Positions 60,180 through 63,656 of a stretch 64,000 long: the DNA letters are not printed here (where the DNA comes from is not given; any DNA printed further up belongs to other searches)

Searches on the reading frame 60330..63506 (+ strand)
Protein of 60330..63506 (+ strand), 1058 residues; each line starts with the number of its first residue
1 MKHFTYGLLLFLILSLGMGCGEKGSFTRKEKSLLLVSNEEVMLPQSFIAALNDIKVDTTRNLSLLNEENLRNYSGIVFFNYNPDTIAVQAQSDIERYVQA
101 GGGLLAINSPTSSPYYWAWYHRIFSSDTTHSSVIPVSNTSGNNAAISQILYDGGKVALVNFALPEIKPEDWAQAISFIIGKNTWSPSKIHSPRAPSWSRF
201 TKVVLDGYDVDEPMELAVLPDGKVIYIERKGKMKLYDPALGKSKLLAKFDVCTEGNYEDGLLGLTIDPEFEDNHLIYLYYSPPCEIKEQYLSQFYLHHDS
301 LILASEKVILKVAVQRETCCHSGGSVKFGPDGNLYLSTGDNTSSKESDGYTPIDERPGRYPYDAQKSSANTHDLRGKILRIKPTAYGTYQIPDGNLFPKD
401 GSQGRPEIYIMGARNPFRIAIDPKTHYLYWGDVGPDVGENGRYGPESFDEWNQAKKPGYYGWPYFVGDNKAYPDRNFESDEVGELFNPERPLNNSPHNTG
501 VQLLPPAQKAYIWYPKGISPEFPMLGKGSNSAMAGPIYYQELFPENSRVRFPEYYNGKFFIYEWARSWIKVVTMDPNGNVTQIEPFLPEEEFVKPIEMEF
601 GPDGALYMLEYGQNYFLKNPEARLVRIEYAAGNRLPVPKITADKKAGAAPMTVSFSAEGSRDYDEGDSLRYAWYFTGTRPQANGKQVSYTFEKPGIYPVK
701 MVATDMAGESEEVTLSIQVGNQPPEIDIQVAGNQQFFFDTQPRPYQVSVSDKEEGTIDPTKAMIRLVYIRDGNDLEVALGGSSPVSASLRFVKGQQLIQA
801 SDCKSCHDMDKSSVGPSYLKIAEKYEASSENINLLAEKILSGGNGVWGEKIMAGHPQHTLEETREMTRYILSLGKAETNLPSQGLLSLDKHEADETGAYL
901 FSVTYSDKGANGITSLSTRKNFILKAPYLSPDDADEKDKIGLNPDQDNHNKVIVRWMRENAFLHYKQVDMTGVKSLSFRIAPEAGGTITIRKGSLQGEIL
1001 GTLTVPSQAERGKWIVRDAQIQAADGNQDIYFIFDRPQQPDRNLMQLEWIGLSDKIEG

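Call 64: search_protein_families(library=pfam, max_evalue=0.00001, proteins=[window:60330-63506:+])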
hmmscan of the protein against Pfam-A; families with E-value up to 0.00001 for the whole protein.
window:60330-63506:+ (1058 aa): 6 families
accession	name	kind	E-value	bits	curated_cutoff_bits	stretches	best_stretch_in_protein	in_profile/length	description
PF07995.17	GSDH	-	9.2e-37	127.5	25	1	211-466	2-223/332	Glucose / Sorbosone dehydrogenase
PF03422.21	CBM_6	-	2.8e-12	47.5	28.9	1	942-1053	13-124/125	Carbohydrate binding module (family 6)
PF18911.6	PKD_4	-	5.5e-12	46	27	1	634-717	2-83/85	PKD domain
PF00801.26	PKD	-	6.5e-11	42.5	23.5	1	640-712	4-74/80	PKD domain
PF06283.17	ThuA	-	3.5e-10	40.9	33.4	1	50-124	28-102/209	Trehalose utilisation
PF00034.26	Cytochrom_C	-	4.7e-07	31.5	21.3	1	792-873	2-89/90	Cytochrome c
